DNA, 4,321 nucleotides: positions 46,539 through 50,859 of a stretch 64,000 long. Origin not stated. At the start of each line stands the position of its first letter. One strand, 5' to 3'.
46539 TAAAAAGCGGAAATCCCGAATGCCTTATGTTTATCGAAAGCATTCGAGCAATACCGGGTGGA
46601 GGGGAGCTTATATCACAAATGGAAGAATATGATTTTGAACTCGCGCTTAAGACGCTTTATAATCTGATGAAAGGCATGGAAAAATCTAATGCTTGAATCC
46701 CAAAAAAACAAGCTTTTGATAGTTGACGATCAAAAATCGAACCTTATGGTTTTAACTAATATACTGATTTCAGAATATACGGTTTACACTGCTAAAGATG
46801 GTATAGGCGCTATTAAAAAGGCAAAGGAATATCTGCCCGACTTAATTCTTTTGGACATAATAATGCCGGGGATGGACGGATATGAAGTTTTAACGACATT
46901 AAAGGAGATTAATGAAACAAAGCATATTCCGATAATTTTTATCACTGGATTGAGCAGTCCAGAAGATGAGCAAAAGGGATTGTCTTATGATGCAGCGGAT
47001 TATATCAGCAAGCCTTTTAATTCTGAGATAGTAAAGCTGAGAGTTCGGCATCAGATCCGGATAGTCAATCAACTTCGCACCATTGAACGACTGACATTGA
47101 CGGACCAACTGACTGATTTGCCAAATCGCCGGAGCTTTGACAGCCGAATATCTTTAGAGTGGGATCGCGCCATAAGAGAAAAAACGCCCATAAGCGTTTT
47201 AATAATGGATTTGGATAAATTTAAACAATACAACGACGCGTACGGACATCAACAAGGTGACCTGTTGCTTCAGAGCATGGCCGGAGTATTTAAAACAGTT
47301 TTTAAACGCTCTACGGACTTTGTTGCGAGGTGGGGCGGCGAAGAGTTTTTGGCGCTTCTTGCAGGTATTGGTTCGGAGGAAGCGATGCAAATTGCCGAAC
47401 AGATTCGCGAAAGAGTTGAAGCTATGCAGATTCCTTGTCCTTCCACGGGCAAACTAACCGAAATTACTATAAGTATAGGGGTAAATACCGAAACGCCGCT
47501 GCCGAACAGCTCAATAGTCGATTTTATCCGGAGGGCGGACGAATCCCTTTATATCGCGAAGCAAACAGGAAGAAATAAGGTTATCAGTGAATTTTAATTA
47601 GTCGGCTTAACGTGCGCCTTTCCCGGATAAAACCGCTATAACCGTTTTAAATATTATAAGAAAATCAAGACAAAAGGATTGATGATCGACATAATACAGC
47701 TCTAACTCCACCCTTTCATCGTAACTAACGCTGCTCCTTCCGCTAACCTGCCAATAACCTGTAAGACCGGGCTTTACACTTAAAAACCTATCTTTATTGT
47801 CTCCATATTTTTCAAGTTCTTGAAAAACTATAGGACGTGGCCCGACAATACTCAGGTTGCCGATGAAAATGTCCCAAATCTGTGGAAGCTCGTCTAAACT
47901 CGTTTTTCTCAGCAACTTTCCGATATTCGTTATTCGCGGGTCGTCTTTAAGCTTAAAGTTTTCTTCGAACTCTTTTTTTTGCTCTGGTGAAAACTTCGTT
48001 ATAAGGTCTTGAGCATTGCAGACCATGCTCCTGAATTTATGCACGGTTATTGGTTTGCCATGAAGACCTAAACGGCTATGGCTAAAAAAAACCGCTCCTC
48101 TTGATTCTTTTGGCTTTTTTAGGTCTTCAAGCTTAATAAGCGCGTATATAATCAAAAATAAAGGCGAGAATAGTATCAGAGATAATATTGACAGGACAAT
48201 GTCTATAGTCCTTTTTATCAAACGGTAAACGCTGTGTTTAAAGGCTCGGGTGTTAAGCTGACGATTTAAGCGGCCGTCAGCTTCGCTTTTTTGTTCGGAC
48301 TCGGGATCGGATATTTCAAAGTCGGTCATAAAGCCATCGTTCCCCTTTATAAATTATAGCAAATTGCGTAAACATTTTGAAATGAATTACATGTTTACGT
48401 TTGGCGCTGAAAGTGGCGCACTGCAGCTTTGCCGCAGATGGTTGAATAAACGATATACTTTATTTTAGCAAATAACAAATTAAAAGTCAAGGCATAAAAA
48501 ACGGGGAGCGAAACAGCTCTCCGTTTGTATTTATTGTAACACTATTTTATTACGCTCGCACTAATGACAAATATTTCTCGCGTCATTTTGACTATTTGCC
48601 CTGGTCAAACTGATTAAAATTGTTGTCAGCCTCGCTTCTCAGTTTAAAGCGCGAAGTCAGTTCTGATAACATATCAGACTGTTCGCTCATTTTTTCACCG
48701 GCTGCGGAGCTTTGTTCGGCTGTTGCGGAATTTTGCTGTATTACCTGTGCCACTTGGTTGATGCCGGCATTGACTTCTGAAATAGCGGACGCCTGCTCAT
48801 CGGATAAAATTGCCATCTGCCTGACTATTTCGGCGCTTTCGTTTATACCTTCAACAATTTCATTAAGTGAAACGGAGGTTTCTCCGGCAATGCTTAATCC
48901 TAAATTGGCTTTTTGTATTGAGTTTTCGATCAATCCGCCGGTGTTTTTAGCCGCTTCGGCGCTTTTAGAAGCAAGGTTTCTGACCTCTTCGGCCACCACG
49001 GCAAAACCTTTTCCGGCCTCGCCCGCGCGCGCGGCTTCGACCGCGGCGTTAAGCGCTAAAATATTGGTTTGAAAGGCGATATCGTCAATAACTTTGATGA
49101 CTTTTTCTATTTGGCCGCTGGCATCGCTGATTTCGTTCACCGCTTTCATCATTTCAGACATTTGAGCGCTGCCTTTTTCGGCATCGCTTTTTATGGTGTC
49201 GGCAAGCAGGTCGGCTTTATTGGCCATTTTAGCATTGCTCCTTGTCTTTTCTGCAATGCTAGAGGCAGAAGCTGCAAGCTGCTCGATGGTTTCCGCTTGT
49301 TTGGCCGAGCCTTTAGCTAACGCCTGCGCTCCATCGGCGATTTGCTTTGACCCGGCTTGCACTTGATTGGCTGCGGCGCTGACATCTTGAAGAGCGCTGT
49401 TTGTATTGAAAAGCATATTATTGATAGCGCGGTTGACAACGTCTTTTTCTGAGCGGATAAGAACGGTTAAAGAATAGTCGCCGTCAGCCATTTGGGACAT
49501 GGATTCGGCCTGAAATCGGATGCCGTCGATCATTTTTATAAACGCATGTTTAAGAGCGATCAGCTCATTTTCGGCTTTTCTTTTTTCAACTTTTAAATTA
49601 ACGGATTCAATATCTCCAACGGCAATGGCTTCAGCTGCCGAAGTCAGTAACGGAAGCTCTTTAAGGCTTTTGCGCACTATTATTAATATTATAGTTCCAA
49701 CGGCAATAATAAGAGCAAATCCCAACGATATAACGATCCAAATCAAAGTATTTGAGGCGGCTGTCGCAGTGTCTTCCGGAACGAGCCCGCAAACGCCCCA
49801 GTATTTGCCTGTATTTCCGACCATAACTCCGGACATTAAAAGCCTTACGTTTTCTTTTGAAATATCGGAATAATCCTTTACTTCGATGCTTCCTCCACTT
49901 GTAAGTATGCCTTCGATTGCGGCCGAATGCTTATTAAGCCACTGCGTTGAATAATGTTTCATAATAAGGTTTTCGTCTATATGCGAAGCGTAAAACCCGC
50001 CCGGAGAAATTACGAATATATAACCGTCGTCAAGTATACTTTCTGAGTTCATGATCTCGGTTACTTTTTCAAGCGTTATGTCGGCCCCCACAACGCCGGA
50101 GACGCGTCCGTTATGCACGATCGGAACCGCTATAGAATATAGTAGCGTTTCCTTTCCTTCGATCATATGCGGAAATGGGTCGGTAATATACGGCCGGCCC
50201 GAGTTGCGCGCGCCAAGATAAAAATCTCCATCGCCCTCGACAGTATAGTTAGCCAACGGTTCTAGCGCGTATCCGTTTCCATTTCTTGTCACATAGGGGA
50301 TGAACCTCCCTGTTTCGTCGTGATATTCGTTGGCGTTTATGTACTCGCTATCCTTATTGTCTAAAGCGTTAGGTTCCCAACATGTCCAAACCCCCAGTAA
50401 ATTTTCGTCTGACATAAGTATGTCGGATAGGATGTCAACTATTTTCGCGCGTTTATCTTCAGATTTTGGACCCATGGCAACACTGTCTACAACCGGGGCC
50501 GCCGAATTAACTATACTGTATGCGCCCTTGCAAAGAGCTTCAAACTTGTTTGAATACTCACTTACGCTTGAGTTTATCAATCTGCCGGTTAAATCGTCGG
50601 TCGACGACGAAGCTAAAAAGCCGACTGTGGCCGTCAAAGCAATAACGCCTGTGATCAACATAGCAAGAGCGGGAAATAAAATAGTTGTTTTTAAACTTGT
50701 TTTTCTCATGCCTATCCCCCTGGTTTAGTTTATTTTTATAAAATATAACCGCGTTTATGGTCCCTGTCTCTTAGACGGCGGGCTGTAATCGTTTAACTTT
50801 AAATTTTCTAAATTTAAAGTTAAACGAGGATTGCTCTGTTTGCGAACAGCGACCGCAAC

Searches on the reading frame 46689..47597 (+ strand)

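Call 27: search_protein_families(library=pfam, proteins=[window:46689-47597:+])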
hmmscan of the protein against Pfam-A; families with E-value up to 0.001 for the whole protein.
window:46689-47597:+ (302 aa): 2 families
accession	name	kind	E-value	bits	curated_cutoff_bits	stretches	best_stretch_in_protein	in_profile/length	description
PF00990.26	GGDEF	-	1.8e-48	164.8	23.8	1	137-297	2-161/161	Diguanylate cyclase, GGDEF domain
PF00072.30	Response_reg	-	3.1e-25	88.9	30.2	1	10-115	2-106/111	Response regulator receiver domain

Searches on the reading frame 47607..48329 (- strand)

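Call 58: search_protein_families(library=pfam, max_evalue=0.00001, proteins=[window:47607-48329:-])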
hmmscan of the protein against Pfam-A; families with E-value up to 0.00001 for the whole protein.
window:47607-48329:- (240 aa): 1 family
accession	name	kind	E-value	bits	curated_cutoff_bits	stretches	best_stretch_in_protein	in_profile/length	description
PF02397.22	Bac_transf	-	6.8e-61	205.4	27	1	39-234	1-178/179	Bacterial sugar transferase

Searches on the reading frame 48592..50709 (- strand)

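Call 58: search_protein_families(library=pfam, max_evalue=0.00001, proteins=[window:48592-50709:-])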
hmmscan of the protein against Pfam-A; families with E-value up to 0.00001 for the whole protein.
window:48592-50709:- (705 aa): 3 families
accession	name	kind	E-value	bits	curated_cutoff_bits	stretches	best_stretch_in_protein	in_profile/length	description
PF00015.26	MCPsignal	-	3.4e-46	157.7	34.6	1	503-656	4-171/172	Methyl-accepting chemotaxis protein (MCP) signalling domain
PF02743.24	dCache_1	-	9.5e-12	45.4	45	1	96-248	34-188/240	Cache domain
PF22673.2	MCP-like_PDC_1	-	2.8e-11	44.3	27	1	93-217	4-112/113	Methyl-accepting chemotaxis protein-like, first PDC sensor domain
